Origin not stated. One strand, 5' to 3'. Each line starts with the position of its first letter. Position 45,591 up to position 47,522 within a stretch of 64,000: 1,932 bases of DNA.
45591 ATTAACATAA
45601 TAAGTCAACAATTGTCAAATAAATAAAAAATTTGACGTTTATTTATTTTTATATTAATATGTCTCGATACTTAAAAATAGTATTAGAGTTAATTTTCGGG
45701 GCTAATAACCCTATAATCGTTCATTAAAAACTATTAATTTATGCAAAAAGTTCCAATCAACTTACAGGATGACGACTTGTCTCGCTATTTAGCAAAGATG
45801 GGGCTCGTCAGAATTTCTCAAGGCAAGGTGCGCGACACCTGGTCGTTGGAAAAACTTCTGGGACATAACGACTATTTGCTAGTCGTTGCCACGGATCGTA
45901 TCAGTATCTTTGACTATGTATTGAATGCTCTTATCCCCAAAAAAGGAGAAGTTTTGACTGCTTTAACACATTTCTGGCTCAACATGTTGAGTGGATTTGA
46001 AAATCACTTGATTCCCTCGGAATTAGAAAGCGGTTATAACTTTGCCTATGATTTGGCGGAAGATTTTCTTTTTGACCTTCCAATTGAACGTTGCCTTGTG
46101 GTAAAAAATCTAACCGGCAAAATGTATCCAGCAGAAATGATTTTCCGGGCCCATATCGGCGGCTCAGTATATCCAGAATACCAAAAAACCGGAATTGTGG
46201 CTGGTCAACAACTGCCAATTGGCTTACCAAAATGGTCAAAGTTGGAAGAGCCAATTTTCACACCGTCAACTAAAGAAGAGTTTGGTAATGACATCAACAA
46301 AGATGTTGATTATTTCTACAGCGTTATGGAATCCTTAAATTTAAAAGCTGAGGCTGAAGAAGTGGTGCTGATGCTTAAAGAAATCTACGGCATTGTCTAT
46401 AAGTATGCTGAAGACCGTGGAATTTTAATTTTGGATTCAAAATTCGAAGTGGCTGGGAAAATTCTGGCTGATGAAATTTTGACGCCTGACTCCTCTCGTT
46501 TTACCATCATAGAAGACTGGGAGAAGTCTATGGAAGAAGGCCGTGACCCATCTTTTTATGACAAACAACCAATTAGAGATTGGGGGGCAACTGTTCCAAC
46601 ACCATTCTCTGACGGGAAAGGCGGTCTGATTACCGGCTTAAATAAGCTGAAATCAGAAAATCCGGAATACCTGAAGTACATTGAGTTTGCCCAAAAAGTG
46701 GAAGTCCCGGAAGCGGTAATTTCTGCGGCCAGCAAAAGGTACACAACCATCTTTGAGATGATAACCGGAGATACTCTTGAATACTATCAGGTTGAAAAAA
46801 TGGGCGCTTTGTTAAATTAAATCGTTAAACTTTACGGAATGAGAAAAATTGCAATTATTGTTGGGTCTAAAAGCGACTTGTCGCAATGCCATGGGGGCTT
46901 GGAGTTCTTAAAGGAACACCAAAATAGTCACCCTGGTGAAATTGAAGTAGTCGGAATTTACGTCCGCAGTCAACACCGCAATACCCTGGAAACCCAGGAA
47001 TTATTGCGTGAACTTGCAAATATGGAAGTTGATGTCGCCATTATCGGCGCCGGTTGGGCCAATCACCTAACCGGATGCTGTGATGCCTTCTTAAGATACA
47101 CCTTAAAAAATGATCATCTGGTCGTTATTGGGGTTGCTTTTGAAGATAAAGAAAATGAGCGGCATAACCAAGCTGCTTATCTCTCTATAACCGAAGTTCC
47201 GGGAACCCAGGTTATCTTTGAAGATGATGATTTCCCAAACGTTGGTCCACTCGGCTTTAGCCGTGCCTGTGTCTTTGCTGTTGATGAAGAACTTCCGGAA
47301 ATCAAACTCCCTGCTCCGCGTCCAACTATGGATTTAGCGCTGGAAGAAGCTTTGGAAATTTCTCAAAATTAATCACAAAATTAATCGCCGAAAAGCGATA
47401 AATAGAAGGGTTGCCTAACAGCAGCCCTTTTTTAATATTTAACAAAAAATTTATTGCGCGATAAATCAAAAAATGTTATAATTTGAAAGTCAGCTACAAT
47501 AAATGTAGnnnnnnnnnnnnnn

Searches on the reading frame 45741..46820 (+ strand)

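Call 16: search_protein_families(library=pfam, proteins=[window:45741-46820:+], max_evalue=0.00001)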
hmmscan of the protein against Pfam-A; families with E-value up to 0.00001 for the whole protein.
window:45741-46820:+ (359 aa): 1 family
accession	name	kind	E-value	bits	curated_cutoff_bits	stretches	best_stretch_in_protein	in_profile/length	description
PF01259.24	SAICAR_synt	-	9.2e-43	147.1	20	1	25-285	2-222/233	SAICAR synthetase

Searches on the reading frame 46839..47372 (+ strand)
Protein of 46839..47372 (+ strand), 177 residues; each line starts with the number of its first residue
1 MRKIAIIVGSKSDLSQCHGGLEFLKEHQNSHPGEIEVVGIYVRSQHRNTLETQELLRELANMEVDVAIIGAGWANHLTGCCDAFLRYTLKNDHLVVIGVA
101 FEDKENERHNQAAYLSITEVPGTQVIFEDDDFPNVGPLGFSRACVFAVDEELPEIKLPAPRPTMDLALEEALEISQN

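Call 16: search_protein_families(library=pfam, proteins=[window:46839-47372:+], max_evalue=0.00001)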
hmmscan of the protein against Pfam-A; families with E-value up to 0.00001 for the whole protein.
window:46839-47372:+ (177 aa): 1 family
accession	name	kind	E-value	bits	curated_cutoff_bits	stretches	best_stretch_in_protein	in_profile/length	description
PF00731.26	AIRC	-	2.9e-12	46.8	30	1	3-121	1-103/148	AIR carboxylase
